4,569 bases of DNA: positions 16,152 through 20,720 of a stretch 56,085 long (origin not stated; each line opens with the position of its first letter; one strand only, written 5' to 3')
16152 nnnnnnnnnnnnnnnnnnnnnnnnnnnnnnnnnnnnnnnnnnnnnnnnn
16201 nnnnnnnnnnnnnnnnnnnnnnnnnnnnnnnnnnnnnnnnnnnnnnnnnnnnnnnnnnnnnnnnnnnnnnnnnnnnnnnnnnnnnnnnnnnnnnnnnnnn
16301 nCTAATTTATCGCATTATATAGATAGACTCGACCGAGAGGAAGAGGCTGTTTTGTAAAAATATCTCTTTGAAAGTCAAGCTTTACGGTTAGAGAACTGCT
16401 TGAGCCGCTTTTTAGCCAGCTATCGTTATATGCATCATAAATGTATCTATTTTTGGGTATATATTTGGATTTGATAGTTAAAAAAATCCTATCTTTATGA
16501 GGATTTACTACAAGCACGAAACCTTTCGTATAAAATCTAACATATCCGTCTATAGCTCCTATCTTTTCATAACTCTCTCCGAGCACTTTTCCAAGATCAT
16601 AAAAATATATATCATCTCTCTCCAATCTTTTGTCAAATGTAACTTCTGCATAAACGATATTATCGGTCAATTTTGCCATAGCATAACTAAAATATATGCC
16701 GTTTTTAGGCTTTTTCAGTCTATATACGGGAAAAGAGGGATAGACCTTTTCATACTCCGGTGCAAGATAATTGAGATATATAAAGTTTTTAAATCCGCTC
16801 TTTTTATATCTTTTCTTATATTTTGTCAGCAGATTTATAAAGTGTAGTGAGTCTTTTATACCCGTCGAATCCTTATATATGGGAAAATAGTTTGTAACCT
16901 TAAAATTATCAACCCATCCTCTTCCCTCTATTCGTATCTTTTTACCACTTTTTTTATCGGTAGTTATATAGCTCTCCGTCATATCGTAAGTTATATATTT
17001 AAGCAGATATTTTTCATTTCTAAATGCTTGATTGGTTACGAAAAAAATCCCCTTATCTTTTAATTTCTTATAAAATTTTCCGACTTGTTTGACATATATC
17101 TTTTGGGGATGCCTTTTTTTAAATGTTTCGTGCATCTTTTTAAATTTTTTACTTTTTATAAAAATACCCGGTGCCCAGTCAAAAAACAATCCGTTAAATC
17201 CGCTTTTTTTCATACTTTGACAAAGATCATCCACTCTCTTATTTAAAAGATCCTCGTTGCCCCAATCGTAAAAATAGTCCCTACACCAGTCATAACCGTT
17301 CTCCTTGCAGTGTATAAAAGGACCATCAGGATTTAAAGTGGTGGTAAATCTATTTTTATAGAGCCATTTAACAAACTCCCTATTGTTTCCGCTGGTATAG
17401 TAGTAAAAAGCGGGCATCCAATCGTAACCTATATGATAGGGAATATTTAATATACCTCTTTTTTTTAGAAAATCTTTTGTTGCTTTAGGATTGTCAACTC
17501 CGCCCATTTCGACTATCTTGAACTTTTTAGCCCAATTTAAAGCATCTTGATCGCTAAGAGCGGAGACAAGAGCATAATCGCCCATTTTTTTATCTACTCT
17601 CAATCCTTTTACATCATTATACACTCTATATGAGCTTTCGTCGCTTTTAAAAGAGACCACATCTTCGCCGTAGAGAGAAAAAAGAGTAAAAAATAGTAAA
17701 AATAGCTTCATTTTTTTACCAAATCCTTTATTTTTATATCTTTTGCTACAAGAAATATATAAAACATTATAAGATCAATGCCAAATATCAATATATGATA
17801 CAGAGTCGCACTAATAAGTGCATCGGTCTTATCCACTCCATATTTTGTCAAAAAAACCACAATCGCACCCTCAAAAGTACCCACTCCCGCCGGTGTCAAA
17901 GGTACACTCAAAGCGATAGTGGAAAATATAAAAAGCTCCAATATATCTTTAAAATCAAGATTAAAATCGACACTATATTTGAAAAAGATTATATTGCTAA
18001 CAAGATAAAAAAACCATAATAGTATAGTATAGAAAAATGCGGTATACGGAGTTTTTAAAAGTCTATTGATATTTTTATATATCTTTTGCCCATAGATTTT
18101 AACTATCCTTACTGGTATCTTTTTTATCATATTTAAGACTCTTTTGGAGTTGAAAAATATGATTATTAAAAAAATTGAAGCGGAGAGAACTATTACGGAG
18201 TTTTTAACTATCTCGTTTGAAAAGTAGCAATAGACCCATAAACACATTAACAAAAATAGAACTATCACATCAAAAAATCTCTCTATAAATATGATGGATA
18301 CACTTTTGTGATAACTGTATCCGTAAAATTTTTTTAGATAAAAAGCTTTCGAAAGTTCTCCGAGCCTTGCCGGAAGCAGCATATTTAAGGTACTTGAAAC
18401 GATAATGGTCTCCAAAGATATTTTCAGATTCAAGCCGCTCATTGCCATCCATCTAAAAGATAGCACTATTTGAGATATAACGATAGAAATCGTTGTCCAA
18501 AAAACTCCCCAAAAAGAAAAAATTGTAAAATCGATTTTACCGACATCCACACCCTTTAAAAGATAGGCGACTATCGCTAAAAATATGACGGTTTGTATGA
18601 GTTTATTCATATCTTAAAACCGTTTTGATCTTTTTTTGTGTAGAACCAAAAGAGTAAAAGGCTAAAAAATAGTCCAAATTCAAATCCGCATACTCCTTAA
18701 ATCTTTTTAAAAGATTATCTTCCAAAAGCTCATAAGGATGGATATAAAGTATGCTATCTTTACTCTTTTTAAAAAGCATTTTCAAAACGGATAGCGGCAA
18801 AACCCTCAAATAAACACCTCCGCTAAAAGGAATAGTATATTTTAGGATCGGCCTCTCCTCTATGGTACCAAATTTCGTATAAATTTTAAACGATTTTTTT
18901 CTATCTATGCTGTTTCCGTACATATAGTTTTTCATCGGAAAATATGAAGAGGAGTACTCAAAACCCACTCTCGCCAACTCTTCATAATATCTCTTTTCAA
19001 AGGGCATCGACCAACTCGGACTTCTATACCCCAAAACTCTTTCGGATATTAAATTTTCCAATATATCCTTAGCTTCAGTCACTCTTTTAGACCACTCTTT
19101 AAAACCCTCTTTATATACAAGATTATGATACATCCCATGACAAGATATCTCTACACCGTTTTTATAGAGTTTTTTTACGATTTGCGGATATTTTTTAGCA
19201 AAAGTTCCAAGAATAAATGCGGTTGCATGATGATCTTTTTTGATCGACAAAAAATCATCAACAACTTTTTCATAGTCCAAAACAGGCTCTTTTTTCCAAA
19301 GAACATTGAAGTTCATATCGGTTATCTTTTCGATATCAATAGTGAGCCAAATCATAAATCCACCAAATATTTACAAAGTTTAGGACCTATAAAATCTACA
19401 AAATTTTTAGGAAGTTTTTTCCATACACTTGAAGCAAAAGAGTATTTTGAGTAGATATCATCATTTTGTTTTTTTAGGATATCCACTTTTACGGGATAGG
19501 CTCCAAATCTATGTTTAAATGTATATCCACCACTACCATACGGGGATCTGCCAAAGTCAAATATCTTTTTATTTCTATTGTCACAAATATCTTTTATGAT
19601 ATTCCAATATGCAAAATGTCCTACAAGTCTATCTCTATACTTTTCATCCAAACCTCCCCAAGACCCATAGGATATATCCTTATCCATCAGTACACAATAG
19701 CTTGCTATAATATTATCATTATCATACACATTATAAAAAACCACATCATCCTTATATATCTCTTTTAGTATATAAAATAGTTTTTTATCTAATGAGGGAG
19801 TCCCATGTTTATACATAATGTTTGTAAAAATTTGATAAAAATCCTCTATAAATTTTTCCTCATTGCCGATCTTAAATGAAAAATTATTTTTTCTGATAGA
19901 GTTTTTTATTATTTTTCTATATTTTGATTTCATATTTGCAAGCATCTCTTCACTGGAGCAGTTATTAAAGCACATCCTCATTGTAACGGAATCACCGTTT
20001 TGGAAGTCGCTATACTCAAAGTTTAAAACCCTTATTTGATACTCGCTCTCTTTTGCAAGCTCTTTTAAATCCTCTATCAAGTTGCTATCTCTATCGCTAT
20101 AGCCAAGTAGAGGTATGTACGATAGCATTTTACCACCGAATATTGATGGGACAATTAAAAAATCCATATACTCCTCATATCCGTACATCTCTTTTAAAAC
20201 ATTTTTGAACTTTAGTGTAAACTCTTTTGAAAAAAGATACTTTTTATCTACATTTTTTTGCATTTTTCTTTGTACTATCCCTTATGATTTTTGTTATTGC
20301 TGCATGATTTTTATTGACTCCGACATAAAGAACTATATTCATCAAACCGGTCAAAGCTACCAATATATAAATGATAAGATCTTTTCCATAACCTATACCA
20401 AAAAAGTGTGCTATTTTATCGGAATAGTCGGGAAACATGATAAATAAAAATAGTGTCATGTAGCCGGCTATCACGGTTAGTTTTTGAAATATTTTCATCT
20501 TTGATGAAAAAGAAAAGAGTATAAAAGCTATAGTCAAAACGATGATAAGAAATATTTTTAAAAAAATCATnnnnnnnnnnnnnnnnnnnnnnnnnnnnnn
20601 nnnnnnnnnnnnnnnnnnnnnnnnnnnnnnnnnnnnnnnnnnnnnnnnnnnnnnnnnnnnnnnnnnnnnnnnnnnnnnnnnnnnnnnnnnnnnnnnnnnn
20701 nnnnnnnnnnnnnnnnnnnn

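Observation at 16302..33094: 14-gene, tightly coupled operon fusing a Pel-type synthase core with a polyprenyl-phosphate-sugar/flippase/FemAB modification module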

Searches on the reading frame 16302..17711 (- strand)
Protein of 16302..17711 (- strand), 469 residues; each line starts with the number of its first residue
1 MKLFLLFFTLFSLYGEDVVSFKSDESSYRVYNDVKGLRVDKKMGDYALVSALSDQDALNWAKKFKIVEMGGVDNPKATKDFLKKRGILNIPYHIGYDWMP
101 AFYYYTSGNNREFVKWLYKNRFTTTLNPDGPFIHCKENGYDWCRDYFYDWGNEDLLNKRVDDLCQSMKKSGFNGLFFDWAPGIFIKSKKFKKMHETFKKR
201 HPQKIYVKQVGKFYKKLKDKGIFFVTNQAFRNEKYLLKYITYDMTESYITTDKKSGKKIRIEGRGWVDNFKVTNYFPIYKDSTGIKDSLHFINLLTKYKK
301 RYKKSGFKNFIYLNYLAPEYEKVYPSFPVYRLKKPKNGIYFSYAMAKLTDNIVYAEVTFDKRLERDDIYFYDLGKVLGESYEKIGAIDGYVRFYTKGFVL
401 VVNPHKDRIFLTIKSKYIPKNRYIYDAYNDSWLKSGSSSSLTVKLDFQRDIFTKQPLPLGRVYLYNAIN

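Call 4: search_protein_families(library=pfam, proteins=[window:16302-17711:-], max_evalue=0.01)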
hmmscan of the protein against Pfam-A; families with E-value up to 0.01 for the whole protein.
window:16302-17711:- (469 aa): 0 families

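Call 6: search_protein_families(library=ncbifam, proteins=[window:16302-17711:-], max_evalue=0.01)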
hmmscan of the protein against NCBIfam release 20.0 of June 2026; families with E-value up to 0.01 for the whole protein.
window:16302-17711:- (469 aa): 0 families

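Call 18: find_homologous_proteins(query=window:16302-17711:-, max_evalue=0.001)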
Query window:16302-17711:- (469 aa): 112 proteins with E <= 0.001 among 3791 candidates.
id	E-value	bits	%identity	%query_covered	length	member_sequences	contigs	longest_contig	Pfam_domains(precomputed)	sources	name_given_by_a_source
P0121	0.0e+0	1078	100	100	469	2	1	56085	-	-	-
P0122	3.7e-186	638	61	99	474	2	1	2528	-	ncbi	-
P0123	2.2e-183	629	60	99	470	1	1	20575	-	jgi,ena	-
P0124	7.0e-181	620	64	90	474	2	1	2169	-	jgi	-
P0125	2.1e-179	616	59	99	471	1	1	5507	-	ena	-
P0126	1.0e-178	613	59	96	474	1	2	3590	-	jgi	-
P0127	1.5e-178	613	59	99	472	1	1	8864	-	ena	-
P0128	6.7e-178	611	58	99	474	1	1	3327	-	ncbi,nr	ncbi:MAG: hypothetical protein L3J44_07330 [Campylobacteraceae bacterium]|nr:hypothetical protein [C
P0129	8.4e-177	607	60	93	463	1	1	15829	-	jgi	jgi:hypothetical protein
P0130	1.1e-176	607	59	99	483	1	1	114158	-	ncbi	-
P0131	2.8e-176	605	58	99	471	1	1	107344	-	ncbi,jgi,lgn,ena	-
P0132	7.7e-176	604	59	99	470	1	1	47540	-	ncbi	-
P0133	1.0e-174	600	58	99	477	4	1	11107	-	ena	-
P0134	4.4e-174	598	58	99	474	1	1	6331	-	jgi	-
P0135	6.4e-174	598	57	99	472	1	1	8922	-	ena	-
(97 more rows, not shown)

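Call 22: search_protein_families(library=pfam, alignment_id=A2, max_evalue=0.01)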
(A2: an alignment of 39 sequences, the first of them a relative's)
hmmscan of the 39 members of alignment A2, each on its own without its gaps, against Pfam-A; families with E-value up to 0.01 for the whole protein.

A. member 1, P0121 (469 aa): 0 families

B. families by the number of members that match (of 39 scanned): 6 families
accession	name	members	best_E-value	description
PF14885.12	GHL15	11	3.2e-08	Hypothetical glycosyl hydrolase family 15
PF07287.17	AtuA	2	0.0027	Acyclic terpene utilisation family protein AtuA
PF18911.6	PKD_4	1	7.5e-09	PKD domain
PF00801.26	PKD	1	2.5e-08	PKD domain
PF17957.7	Big_7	1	0.00082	Bacterial Ig domain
PF03537.19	Glyco_hydro_114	1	0.0056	Glycoside-hydrolase family GH114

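Call 41: predict_structure(alignment_id=A2)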
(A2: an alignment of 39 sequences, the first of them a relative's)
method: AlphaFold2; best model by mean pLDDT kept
length: 469 residues; sequences in the alignment: 39
mean_pLDDT: 96.0   pTM: 0.93
mean pLDDT of the five models: 96.0, 95.6, 95.5, 95.2, 95.0
residues with pLDDT >= 90: 448; 70-90: 14; 50-70: 7; < 50: 0
segments of 3 or more residues with pLDDT < 50: none
pLDDT, mean of each block of 10 residues (from residue 1): 74 75 98 94 98 98 98 96 98 97 96 98 98 96 97 98 97 96 94 98 98 98 98 97 98 96 96 96 94 96 97 98 94 98 98 97 98 97 95 99 97 98 98 97 98 96 91
secondary structure, 60 per line:
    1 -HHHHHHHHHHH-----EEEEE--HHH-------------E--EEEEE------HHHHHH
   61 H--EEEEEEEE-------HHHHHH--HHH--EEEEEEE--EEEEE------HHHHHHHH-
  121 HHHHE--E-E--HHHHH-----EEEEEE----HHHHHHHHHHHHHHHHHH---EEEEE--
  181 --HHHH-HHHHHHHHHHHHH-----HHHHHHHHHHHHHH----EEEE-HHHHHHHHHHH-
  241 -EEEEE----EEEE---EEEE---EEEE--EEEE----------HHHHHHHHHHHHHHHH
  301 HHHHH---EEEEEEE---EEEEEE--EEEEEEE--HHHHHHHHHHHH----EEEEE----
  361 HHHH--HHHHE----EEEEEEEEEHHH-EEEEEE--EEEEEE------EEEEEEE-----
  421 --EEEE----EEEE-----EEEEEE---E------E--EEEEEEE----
elements in order: H2-12 E18-22 E44-48 H55-61 E64-71 H79-84 E92-98 E101-105 H112-119 H121-124 H133-137 E143-148 H153-170 E174-178 H183-186 H188-200 H206-219 E224-227 H229-239 E242-246 E251-254 E258-261 E265-268 E271-274 H285-305 E309-315 E319-324 E327-333 H336-347 E352-356 H361-364 H367-370 E376-384 E389-394 E397-402 E409-415 E423-426 E431-434 E440-445 E459-465

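Call 44: fold_search(model_id=the predicted structure, library=pdb)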
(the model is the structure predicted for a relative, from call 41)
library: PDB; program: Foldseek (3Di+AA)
matches with E <= 10: 1381; with E <= 0.001: 156
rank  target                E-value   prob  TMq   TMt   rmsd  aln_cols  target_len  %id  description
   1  9joc                  1.0e-10  1.00  0.46  0.56   8.6       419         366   14  CRYSTAL STRUCTURE OF ENDO-1,3-FUCANASE (FUN168D) FROM GH168 FAMILY (released 2024-11-27)
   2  8ya6                  3.6e-10  1.00  0.45  0.56   9.7       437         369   13  endo-1,3-fucanase Fun168A (released 2024-02-28)
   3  8ya7_A                6.5e-10  1.00  0.47  0.58   9.5       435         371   14  endo-1,3-fucanase Fun168A,complex with fucotetraose (released 2024-02-28)
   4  8iu8                  8.3e-10  1.00  0.44  0.39   8.7       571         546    9  Crystal structure of GH66 endodextranase from Flavobacterium johnsoniae (released 2023-06-14)
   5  3vmp                  8.3e-10  1.00  0.45  0.35  11.8       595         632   10  Crystal structure of dextranase from Streptococcus mutans in complex with 4,5-epoxypentyl alpha-D-glucopyranoside (released 2012-02-15)
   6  8iua_A                1.3e-09  1.00  0.42  0.37   9.6       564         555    9  Crystal structure of GH66 endodextranase from Flavobacterium johnsoniae in complex with isomaltose (released 2023-06-14)
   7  8iub_A                1.9e-09  1.00  0.42  0.37   9.5       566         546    9  Crystal structure of GH66 endodextranase from Flavobacterium johnsoniae in complex with isomaltotriose (released 2023-06-14)
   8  3vmn                  2.1e-09  1.00  0.43  0.34  11.3       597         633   11  Crystal structure of dextranase from Streptococcus mutans (released 2012-02-15)
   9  9jp2_A                2.4e-09  1.00  0.46  0.58   9.9       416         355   12  COMPLEX STRUCTURE OF ENDO-1,3-FUCANASE WITH FUCOTETRAOSE (released 2024-11-27)
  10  9jog_A                2.6e-09  1.00  0.48  0.58  10.0       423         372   13  COMPLEX STRUCTURE OF ENDO-1,3-FUCANASE (FUN168D) WITH FUCOTETRAOSE FROM HOLOTHURIA TUBULOSA (released 2024-11-27)
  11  9jof_A                4.1e-09  1.00  0.48  0.59   9.6       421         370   13  COMPLEX STRUCTURE OF ENDO-1,3-FUCANASE (FUN168D) FROM GH168 FAMILY WITH FUCOTRIOSE (released 2024-11-27)
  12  4gkl_A                4.7e-09  1.00  0.43  0.47  11.1       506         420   12  Crystal structure of a noncanonic maltogenic alpha-amylase AmyB from Thermotoga neapolitana (released 2013-02-27)
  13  5axg_B                5.0e-09  1.00  0.47  0.39   9.5       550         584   10  Crystal structure of thermophilic dextranase from Thermoanaerobacter pseudethanolicus (released 2015-11-11)
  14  4gkl_B                5.9e-09  1.00  0.46  0.51   8.7       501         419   10  Crystal structure of a noncanonic maltogenic alpha-amylase AmyB from Thermotoga neapolitana (released 2013-02-27)
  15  5axh_B                5.9e-09  1.00  0.43  0.36  11.0       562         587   10  Crystal structure of thermophilic dextranase from Thermoanaerobacter pseudethanolicus, D312G mutant in complex with is (released 2015-11-11)
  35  5tcb                  3.6e-07  1.00  0.36  0.61   7.2       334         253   10  Structure of the glycoside hydrolase domain of PelA from Pseudomonas aeruginosa (released 2017-09-20)
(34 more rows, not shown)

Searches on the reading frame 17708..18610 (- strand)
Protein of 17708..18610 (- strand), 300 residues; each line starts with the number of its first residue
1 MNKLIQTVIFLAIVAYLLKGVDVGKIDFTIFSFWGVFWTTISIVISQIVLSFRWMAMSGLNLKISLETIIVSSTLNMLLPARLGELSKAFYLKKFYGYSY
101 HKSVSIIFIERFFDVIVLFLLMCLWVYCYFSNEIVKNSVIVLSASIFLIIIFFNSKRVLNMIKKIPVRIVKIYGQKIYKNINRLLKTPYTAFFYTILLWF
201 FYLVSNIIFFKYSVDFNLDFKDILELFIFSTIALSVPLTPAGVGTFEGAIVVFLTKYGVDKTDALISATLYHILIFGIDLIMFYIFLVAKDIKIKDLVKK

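Call 4: search_protein_families(library=pfam, proteins=[window:17708-18610:-], max_evalue=0.01)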
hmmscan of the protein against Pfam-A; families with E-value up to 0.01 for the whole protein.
window:17708-18610:- (300 aa): 1 family
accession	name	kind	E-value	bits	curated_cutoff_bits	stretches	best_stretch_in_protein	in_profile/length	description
PF03706.18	LPG_synthase_TM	-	5.2e-34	118.5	33.4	1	4-278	2-297/302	Lysylphosphatidylglycerol synthase TM region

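Call 6: search_protein_families(library=ncbifam, proteins=[window:17708-18610:-], max_evalue=0.01)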
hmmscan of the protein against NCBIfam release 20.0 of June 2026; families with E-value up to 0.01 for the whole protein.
window:17708-18610:- (300 aa): 2 families
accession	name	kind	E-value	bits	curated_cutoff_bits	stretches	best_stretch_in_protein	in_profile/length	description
TIGR00374.1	TIGR00374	subfamily_domain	7.6e-14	51.8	43.2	1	47-296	43-319/323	flippase-like domain-containing protein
NF033480.1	bifunc_MprF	equivalog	0.00025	19.4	600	1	32-288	40-295/841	bifunctional lysylphosphatidylglycerol flippase/synthetase MprF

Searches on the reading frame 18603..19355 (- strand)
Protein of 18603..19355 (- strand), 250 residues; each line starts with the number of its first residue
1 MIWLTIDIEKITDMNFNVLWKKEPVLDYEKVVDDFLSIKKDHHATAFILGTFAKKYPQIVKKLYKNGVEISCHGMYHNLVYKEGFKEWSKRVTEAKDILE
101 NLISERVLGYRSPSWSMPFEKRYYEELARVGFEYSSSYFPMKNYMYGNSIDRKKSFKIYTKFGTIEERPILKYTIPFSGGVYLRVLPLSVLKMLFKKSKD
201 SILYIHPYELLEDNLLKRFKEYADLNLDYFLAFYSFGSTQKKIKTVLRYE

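Call 4: search_protein_families(library=pfam, proteins=[window:18603-19355:-], max_evalue=0.01)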
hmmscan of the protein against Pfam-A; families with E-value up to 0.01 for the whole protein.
window:18603-19355:- (250 aa): 3 families
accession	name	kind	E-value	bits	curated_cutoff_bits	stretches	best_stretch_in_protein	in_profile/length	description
PF11959.13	DUF3473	-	1.2e-12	48.4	29.6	1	136-247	1-117/130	Domain of unknown function (DUF3473)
PF01522.26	Polysacc_deac_1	-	7.2e-12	45.8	23.1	1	39-133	30-122/124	Polysaccharide deacetylase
PF10096.14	DUF2334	-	9.5e-05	22.5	26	1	57-217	56-191/203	Uncharacterized protein conserved in bacteria (DUF2334)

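Call 6: search_protein_families(library=ncbifam, proteins=[window:18603-19355:-], max_evalue=0.01)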
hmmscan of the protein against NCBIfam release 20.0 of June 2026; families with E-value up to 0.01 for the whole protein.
window:18603-19355:- (250 aa): 9 families
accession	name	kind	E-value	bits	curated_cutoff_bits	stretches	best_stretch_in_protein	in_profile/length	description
TIGR03006.1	pepcterm_polyde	equivalog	8.2e-36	123.5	276.2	1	32-213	36-229/272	XrtA system polysaccharide deacetylase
TIGR02764.1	spore_ybaN_pdaB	equivalog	8.7e-12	45.2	237.4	1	13-116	9-107/191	polysaccharide deacetylase family sporulation protein PdaB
TIGR04243.1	nodulat_NodB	equivalog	2e-09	37.3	240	1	38-107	23-94/197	chitooligosaccharide deacetylase NodB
NF045821.1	PgAcgDacpgdA1_Bac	equivalog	1.4e-07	30.7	400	1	27-105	101-178/282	peptidoglycan-N-acetylglucosamine deacetylase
NF045822.1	PgAcgDacpgdA2_Bac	equivalog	7e-07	28.8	400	1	34-129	89-184/274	peptidoglycan-N-acetylglucosamine deacetylase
TIGR02873.1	spore_ylxY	hypoth_equivalog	3.9e-06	26.3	391.5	1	11-116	86-186/268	probable sporulation protein, polysaccharide deacetylase family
TIGR02884.1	spore_pdaA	equivalog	0.00028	20.7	298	1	38-114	58-136/224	delta-lactam-biosynthetic de-N-acetylase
TIGR03212.1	uraD_N-term-dom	equivalog_domain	0.0021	17.1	424.6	1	42-140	91-186/297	allantoinase PuuE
NF045820.1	PgAcgDacpgdA_Strep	equivalog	0.0054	15.6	800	1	39-105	292-358/463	peptidoglycan-N-acetylglucosamine deacetylase PgdA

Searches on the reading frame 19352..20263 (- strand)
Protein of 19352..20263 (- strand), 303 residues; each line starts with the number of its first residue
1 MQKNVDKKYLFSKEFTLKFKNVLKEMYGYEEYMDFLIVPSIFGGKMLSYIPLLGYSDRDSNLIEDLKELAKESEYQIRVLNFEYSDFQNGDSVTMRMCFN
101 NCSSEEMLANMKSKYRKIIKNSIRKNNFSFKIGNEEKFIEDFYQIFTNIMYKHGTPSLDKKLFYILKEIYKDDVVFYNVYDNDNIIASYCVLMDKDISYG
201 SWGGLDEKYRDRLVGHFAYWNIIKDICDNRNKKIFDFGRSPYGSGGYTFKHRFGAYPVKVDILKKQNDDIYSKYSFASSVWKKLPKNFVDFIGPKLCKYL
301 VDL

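Call 4: search_protein_families(library=pfam, proteins=[window:19352-20263:-], max_evalue=0.01)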
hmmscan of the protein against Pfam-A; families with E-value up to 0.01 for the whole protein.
window:19352-20263:- (303 aa): 2 families
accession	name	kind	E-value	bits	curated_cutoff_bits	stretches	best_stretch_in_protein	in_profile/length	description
PF13480.13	Acetyltransf_6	-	2.2e-08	34.8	22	1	130-250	22-142/143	Acetyltransferase (GNAT) domain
PF04339.18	FemAB_like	-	8.1e-08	32.2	27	1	103-238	171-312/369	Peptidogalycan biosysnthesis/recognition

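Call 6: search_protein_families(library=ncbifam, proteins=[window:19352-20263:-], max_evalue=0.01)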
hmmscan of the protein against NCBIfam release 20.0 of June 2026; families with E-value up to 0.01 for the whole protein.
window:19352-20263:- (303 aa): 2 families
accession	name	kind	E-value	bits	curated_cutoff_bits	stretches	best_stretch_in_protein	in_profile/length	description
TIGR03019.1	pepcterm_femAB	equivalog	1.1e-33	116.7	260.35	1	77-300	102-329/330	FemAB family XrtA/PEP-CTERM system-associated protein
NF047883.1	UAcmpLyAlTFemX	equivalog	0.0014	18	500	1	102-207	158-265/337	UDP-N-acetylmuramoylpentapeptide-lysine N(6)-alanyltransferase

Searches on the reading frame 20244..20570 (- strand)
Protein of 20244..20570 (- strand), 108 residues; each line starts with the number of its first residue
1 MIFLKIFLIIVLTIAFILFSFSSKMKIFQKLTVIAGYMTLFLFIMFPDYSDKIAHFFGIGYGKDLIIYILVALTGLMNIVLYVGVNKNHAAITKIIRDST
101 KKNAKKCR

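Call 4: search_protein_families(library=pfam, proteins=[window:20244-20570:-], max_evalue=0.01)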
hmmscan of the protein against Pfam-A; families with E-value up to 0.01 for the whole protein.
window:20244-20570:- (108 aa): 2 families
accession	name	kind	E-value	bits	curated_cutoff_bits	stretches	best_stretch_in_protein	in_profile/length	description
PF10066.14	DUF2304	-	6.3e-12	46.1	25.5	1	7-97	7-98/106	Uncharacterized conserved protein (DUF2304)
PF01059.23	Oxidored_q5_N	-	0.0044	17.5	22.7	1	9-75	4-71/110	NADH-ubiquinone oxidoreductase chain 4, amino terminus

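Call 6: search_protein_families(library=ncbifam, proteins=[window:20244-20570:-], max_evalue=0.01)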
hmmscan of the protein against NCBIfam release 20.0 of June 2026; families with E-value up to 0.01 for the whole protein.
window:20244-20570:- (108 aa): 0 families
